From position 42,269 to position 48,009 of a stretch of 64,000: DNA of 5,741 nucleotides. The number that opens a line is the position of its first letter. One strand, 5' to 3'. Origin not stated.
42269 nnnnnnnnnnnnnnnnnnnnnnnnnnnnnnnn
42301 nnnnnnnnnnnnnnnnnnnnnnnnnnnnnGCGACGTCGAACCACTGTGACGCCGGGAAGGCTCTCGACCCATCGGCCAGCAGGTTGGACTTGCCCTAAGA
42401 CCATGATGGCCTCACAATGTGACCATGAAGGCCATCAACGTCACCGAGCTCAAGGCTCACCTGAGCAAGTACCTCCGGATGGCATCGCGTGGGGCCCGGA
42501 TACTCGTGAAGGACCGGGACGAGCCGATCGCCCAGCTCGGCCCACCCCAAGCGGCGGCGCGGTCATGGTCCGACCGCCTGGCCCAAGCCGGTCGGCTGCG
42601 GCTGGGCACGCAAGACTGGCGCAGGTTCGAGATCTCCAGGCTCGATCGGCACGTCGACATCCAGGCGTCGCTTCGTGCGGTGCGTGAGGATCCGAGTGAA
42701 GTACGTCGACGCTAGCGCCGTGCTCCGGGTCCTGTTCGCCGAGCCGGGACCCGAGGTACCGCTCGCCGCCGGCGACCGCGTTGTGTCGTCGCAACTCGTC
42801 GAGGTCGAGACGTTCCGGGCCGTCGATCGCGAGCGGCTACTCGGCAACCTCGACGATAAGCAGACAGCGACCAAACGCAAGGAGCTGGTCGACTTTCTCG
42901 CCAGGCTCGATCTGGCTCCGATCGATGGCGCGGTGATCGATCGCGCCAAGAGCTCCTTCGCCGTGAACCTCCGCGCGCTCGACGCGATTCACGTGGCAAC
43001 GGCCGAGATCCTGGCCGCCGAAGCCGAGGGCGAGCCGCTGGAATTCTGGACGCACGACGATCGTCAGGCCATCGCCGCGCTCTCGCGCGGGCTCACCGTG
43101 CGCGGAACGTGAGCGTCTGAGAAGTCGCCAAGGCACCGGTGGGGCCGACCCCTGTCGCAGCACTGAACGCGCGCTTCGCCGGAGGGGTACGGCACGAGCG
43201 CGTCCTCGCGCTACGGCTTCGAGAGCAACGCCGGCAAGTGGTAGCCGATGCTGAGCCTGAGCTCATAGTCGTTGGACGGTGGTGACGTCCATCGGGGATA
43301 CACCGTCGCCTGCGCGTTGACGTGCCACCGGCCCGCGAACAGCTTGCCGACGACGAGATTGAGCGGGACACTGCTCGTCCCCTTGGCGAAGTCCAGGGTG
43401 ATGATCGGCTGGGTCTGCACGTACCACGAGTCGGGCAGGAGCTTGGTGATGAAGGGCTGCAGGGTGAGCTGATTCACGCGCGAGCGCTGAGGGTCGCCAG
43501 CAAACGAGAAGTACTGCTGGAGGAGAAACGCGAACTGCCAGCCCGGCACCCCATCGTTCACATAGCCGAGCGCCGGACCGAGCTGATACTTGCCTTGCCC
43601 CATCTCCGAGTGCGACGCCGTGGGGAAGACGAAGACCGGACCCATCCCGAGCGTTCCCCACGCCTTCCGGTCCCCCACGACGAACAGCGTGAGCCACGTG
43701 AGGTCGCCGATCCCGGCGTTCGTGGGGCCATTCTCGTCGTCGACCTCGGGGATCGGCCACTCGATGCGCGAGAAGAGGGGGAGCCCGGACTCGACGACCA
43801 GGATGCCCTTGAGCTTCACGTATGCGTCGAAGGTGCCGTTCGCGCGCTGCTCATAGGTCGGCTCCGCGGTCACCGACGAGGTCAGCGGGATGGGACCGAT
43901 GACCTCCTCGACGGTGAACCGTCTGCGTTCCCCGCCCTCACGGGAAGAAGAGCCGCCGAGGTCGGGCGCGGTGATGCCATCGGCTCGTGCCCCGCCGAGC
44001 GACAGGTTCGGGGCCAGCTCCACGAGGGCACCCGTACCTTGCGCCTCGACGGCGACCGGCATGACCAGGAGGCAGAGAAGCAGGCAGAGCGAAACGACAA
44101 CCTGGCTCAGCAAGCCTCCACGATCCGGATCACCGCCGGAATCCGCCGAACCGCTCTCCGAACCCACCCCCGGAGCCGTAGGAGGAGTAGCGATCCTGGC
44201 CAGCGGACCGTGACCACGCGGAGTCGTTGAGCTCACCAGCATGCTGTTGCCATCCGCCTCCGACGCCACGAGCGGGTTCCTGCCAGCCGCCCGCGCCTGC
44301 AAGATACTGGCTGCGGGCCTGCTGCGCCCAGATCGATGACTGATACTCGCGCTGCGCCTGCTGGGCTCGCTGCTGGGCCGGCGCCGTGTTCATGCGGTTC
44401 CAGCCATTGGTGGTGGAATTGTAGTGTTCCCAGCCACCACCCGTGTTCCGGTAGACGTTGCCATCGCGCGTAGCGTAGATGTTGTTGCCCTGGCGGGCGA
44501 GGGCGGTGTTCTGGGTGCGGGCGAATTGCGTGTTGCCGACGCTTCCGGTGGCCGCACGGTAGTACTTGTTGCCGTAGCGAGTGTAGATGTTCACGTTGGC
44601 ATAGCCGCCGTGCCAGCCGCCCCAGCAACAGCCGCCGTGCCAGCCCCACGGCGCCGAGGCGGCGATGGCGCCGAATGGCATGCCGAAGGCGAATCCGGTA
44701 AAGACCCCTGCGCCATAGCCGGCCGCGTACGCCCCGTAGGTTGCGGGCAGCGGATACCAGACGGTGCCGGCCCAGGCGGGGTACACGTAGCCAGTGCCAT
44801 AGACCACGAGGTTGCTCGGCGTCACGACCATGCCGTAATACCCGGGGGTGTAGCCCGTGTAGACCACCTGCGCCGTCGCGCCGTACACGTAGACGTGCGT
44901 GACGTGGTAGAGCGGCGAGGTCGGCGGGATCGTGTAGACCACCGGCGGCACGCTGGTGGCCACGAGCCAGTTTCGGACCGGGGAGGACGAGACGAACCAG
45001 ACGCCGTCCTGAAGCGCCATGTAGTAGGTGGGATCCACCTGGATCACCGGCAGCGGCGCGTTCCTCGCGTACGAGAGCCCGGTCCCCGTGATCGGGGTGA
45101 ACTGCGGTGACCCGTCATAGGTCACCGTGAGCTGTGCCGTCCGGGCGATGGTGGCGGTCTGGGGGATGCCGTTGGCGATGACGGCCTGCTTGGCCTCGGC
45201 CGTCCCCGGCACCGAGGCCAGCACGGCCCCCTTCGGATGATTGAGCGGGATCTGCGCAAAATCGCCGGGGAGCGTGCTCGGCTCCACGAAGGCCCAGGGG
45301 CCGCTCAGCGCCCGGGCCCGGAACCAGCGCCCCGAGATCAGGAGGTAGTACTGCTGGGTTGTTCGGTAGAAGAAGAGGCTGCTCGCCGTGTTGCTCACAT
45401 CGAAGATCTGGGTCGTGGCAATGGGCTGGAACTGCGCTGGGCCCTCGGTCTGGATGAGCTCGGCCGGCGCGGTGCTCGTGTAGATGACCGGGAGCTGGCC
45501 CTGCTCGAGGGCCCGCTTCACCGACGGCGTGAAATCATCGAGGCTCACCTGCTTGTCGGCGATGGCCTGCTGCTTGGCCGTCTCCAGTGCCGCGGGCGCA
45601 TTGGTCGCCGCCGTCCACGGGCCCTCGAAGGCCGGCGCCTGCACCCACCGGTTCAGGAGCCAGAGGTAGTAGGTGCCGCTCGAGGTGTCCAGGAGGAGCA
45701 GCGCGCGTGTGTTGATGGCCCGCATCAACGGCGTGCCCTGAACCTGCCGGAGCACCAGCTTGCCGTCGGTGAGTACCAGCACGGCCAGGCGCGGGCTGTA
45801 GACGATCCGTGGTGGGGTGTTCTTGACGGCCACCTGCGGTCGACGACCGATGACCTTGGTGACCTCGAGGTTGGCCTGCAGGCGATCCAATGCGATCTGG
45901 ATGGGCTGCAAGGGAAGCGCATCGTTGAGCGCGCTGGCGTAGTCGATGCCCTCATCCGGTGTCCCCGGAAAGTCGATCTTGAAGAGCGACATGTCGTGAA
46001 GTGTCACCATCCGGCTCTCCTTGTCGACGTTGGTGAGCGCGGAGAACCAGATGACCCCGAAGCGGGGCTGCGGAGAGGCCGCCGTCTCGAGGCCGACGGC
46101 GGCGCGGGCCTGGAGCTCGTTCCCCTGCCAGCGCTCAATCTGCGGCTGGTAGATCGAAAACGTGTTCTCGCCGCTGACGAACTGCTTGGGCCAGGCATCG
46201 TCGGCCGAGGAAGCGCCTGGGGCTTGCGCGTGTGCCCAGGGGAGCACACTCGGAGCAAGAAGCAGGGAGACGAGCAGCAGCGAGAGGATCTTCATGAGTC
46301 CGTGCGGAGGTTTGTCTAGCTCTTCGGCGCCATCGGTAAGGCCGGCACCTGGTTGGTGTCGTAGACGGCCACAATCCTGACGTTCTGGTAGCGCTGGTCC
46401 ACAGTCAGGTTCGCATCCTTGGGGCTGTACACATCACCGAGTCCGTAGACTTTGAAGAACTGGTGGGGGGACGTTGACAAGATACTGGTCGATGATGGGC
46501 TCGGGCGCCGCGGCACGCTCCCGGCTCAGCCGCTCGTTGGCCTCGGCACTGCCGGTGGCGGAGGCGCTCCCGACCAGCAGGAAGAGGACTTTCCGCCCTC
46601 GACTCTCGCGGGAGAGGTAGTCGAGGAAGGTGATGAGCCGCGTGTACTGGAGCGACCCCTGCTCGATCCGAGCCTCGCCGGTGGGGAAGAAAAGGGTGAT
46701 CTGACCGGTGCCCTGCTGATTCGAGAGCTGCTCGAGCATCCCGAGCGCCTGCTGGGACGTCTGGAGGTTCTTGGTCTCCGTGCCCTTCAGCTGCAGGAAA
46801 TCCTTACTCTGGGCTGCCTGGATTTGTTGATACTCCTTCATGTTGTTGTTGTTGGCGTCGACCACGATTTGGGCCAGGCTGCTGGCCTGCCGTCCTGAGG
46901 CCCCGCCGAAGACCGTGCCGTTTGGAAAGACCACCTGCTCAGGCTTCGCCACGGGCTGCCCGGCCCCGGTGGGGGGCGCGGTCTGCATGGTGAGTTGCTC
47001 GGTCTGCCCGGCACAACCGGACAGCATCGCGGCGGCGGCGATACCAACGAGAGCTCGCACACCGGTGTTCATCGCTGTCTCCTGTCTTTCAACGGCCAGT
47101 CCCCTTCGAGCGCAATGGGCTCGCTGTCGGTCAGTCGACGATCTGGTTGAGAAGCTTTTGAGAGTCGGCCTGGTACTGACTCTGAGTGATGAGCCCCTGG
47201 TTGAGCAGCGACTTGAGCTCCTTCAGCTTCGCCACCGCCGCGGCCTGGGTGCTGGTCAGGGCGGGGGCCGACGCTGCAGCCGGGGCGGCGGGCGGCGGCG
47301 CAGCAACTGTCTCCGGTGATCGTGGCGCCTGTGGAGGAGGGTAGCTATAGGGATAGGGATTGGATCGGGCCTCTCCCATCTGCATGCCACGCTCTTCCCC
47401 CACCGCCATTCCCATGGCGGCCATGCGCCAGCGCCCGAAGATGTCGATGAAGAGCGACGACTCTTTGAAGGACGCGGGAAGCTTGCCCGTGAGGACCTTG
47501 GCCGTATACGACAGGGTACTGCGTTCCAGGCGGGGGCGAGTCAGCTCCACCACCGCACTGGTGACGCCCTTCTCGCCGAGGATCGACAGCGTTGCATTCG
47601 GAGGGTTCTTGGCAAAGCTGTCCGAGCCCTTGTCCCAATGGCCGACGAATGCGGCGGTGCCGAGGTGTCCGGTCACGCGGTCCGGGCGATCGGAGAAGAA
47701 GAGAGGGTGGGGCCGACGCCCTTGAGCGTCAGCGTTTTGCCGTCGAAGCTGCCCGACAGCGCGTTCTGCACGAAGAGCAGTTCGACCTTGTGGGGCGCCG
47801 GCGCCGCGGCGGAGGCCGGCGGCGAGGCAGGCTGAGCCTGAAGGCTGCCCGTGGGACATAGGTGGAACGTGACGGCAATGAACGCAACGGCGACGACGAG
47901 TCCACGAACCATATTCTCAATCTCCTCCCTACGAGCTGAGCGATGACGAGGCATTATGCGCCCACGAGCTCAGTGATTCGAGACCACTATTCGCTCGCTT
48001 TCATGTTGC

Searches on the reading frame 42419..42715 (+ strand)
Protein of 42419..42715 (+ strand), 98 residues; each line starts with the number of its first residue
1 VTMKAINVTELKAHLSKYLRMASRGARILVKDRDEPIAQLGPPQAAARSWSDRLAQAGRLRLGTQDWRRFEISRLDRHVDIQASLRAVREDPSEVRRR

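Call 77: search_protein_families(library=pfam, proteins=[window:42419-42715:+], max_evalue=0.001)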
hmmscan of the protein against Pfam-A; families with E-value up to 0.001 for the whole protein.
window:42419-42715:+ (98 aa): 1 family
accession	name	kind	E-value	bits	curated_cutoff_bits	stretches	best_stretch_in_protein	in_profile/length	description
PF02604.26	PhdYeFM_antitox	-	4.1e-06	26.9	29.8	1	3-40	1-39/74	Antitoxin Phd_YefM, type II toxin-antitoxin system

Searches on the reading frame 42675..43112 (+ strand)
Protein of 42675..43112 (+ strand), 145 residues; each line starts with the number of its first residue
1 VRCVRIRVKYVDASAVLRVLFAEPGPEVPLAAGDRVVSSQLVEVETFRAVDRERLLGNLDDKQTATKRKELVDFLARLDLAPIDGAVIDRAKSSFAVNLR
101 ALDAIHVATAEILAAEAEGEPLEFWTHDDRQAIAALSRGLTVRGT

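Call 35: search_protein_families(library=pfam, proteins=[window:42675-43112:+], max_evalue=0.001)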
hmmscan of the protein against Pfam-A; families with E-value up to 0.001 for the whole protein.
window:42675-43112:+ (145 aa): 1 family
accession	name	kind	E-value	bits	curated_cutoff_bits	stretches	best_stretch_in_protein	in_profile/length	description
PF01850.27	PIN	-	1.7e-10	42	23.6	1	10-116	2-106/120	PIN domain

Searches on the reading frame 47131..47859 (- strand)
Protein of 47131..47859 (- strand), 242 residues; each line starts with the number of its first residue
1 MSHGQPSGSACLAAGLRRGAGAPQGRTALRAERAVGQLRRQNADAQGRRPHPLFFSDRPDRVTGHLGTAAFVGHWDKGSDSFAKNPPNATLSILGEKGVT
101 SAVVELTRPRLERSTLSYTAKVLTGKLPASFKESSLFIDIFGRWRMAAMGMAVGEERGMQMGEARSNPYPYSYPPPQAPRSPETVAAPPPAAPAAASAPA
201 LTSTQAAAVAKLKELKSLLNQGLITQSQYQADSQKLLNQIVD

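Call 36: search_protein_families(library=pfam, proteins=[window:47131-47859:-], max_evalue=0.001)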
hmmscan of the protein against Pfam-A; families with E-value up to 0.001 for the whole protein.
window:47131-47859:- (242 aa): 1 family
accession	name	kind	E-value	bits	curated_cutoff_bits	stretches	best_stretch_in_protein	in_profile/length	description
PF09851.14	SHOCT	-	0.00089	19.4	27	0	211-231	2-22/28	Short C-terminal domain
